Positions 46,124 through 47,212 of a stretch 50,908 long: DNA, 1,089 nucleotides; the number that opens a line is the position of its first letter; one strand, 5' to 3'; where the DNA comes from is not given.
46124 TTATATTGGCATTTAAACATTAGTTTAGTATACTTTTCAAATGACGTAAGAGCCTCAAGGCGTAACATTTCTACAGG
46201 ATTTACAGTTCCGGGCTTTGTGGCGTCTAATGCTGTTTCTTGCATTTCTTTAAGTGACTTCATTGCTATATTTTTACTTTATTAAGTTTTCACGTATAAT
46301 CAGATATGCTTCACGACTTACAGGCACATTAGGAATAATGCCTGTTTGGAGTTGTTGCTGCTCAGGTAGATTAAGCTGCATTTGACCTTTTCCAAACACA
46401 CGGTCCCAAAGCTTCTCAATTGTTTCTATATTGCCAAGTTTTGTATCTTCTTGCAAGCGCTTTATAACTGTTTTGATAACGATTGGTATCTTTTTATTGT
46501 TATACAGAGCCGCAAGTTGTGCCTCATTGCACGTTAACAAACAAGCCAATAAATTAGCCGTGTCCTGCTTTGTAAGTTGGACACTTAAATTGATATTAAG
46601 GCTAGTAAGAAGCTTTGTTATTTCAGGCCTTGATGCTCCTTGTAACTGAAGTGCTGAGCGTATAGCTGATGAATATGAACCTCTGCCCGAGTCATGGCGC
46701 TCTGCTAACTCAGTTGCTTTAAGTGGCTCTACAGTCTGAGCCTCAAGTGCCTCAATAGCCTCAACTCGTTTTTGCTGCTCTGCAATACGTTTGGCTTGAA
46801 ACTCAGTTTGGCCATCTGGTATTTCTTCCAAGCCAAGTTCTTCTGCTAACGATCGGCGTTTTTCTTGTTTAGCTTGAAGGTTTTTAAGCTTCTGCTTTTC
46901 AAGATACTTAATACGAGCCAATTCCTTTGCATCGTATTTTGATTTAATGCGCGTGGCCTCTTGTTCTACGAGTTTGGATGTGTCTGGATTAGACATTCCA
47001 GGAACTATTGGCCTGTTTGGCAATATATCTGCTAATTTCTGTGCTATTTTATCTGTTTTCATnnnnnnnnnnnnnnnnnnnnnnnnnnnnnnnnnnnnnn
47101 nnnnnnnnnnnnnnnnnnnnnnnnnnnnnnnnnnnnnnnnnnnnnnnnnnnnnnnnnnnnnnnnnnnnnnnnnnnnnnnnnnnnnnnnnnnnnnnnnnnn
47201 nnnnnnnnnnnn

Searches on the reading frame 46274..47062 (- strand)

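Call 9: search_protein_families(library=pfam, max_evalue=0.01, proteins=[window:46274-47062:-])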
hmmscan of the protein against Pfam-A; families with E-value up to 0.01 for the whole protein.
window:46274-47062:- (262 aa): 0 families

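Call 48: search_protein_families(library=phrogs, max_evalue=0.001, proteins=[window:46274-47062:-])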
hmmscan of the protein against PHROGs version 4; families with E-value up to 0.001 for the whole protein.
window:46274-47062:- (262 aa): 1 family
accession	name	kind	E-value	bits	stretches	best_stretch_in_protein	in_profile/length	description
phrog_15125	-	unknown function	4e-07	30.8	1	160-232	42-119/155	-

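Call 56: search_protein_families(library=pfam, max_evalue=10, proteins=[window:46274-47062:-])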
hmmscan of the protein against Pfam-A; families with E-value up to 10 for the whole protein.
window:46274-47062:- (262 aa): 3 families
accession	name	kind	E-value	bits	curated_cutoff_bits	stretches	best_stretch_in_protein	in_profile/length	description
PF22665.2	DUF6293_C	-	0.033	15.1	27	1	46-129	13-86/101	DUF6293 C-terminal winged helix domain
PF10044.14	LIN52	-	0.23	12.7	22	1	5-80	6-79/93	Retinal tissue protein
PF15590.11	Imm27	-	0.31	11.4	27.3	1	46-71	10-35/67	Immunity protein 27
